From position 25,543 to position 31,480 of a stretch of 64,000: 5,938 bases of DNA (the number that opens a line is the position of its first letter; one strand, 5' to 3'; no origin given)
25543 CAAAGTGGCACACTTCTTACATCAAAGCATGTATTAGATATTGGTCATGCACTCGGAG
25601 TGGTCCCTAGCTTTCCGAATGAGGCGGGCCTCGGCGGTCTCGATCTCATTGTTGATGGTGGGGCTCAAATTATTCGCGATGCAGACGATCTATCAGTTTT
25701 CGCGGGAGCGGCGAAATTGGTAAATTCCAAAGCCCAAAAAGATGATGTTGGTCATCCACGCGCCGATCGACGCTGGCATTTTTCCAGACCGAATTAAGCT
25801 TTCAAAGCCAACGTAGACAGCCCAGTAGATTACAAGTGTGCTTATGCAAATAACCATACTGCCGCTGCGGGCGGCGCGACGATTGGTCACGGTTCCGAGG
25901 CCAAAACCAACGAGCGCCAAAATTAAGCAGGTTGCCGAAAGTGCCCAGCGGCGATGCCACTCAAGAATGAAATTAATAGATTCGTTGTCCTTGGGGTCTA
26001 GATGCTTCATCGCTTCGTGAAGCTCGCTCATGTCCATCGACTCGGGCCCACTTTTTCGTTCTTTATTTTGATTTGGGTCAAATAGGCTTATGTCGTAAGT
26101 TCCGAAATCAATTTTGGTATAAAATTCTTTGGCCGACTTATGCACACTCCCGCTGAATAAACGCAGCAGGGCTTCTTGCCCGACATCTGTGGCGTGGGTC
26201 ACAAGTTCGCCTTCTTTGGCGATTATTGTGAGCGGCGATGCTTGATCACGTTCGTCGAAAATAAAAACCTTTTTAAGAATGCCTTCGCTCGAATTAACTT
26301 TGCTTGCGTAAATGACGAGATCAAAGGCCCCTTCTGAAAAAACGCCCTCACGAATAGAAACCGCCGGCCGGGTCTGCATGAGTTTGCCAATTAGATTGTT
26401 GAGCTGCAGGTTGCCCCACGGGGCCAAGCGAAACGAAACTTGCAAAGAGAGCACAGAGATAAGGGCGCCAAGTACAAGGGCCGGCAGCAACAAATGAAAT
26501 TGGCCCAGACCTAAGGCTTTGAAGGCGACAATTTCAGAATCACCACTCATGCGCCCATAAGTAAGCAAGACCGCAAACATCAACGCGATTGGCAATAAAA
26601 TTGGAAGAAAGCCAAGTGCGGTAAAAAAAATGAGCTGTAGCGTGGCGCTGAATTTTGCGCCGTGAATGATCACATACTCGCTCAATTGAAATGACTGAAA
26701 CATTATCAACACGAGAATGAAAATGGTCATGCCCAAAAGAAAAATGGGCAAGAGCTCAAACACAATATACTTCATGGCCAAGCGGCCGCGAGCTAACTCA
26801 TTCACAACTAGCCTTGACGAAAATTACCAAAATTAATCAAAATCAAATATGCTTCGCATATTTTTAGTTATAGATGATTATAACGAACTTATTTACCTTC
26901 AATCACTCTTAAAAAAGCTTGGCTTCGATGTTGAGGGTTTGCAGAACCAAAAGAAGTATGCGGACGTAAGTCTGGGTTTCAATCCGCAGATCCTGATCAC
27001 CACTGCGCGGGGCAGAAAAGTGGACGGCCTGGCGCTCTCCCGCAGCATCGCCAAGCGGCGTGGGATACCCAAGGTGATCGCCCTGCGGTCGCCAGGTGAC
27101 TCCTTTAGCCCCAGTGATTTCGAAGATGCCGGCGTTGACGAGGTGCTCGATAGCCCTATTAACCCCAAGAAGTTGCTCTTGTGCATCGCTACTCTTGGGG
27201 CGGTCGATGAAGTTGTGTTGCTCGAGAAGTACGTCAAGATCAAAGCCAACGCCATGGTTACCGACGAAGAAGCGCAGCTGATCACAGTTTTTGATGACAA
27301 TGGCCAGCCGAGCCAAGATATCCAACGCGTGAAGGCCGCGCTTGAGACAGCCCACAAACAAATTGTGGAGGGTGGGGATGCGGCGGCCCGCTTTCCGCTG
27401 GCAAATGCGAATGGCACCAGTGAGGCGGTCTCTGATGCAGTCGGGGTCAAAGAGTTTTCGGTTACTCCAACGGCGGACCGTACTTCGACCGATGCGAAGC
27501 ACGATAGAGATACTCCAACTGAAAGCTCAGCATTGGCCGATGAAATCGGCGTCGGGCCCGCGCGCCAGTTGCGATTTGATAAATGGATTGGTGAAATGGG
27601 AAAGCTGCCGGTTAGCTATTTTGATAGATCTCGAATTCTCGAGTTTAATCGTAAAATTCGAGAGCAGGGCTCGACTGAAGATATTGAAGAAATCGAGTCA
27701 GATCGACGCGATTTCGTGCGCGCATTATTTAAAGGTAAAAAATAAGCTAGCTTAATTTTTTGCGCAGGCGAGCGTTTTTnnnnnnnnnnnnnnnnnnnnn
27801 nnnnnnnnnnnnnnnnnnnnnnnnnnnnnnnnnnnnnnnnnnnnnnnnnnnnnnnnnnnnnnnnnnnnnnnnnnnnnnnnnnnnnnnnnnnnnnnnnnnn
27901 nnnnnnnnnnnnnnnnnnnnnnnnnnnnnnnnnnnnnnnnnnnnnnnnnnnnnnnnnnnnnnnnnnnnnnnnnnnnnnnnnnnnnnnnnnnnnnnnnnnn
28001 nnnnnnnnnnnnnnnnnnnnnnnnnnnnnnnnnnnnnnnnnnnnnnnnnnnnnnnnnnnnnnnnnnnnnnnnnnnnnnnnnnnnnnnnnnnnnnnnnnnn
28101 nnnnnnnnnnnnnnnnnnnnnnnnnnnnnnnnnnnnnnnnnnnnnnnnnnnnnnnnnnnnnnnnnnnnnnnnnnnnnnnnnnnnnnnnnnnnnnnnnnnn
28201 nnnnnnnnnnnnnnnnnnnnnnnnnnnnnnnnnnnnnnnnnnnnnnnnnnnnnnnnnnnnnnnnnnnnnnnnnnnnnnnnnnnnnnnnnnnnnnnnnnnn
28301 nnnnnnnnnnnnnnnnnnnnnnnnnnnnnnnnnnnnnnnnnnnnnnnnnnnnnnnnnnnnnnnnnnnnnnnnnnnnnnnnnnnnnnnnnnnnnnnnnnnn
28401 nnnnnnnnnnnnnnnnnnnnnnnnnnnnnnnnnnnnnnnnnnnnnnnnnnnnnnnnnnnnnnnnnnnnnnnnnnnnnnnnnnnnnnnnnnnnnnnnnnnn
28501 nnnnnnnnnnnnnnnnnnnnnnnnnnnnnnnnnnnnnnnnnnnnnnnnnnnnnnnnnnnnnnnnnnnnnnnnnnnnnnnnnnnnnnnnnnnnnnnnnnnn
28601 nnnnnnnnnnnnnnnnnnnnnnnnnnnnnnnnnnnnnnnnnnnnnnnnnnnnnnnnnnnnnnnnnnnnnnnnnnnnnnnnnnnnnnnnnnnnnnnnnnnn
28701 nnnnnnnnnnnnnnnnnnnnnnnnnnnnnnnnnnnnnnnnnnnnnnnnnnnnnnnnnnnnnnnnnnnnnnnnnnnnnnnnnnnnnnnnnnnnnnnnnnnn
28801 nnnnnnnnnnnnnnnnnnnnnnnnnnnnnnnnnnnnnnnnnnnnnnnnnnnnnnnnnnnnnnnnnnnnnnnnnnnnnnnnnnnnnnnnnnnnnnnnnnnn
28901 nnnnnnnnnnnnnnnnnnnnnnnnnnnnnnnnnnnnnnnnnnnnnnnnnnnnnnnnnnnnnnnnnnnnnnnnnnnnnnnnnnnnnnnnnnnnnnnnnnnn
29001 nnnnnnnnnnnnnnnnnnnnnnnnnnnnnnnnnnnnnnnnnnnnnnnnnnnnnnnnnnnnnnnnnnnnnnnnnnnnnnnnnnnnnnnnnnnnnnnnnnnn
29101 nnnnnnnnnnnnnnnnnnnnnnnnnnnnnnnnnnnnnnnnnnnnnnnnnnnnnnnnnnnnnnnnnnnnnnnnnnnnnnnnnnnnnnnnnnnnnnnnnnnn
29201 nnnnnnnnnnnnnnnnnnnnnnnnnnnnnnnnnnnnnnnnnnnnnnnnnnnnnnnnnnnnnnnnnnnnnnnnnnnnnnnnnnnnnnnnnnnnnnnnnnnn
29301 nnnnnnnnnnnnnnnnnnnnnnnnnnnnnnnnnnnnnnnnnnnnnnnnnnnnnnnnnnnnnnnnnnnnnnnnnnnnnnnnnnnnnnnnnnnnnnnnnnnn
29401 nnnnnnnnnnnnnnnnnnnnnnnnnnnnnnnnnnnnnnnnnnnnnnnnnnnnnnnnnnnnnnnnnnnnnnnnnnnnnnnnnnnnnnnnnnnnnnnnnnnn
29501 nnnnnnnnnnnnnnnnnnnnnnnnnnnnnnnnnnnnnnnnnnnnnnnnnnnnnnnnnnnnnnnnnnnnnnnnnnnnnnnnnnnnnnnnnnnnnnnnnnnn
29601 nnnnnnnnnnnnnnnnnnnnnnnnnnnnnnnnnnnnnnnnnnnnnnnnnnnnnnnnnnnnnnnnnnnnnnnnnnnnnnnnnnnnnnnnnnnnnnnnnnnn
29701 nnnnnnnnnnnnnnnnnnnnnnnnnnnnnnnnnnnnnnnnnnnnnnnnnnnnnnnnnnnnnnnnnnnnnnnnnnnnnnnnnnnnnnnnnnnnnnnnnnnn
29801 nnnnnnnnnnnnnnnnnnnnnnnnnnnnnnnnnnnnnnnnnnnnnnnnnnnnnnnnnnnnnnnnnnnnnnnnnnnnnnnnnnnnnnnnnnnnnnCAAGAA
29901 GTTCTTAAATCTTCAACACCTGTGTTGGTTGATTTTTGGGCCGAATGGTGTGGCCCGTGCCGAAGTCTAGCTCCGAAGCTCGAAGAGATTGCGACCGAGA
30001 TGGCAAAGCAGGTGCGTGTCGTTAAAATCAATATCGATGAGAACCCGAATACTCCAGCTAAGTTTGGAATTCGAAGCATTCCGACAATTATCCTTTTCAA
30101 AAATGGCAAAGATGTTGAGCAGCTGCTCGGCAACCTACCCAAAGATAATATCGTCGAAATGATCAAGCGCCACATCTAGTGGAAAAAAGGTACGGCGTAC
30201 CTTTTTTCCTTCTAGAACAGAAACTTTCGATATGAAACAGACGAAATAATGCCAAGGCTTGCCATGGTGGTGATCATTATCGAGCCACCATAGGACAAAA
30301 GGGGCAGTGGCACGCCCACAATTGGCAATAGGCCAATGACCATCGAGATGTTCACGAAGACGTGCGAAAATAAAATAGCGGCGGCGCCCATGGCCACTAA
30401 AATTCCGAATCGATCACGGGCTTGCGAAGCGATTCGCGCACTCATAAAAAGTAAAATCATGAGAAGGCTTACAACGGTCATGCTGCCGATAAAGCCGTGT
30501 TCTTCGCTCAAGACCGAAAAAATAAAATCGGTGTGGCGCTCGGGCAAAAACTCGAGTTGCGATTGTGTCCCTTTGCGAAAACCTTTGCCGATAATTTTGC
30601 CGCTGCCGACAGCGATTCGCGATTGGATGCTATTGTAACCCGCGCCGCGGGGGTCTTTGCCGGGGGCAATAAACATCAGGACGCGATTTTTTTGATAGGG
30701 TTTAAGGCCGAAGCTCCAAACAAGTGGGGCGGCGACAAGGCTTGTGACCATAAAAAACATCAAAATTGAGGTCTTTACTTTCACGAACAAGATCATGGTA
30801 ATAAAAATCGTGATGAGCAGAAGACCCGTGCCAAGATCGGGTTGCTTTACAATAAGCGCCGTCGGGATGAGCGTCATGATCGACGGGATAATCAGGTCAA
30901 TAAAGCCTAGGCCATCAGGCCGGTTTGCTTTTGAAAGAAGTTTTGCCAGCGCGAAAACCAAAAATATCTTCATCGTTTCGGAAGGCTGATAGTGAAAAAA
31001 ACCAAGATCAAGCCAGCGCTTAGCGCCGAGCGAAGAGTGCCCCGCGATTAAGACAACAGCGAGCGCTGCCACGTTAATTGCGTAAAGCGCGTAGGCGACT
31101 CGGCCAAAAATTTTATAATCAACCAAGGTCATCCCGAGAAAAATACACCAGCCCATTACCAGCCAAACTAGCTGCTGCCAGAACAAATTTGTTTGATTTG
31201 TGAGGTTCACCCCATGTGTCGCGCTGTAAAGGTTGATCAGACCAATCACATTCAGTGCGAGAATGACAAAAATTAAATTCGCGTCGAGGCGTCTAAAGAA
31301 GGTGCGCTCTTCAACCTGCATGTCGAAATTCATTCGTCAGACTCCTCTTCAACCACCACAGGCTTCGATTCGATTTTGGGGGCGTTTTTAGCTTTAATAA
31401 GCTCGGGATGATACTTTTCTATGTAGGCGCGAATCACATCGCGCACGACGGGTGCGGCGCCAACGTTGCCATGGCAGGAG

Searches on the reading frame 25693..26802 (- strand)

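Call 82: search_protein_families(library=pfam, proteins=[window:25693-26802:-], max_evalue=0.0001)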
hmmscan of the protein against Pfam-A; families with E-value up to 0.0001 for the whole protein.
window:25693-26802:- (369 aa): 1 family
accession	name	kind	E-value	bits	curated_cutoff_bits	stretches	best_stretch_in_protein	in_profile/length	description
PF03739.19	LptF_LptG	-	9.5e-85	285.1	27.9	1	11-365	1-353/353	Lipopolysaccharide export system permease LptF/LptG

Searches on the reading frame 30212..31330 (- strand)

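Call 41: search_protein_families(library=pfam, proteins=[window:30212-31330:-], max_evalue=0.001)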
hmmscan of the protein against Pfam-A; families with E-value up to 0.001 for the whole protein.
window:30212-31330:- (372 aa): 1 family
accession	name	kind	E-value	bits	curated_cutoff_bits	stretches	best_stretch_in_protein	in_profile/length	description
PF01098.24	FTSW_RODA_SPOVE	-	5.9e-99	331.9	26.4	1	19-368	3-353/356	Cell cycle protein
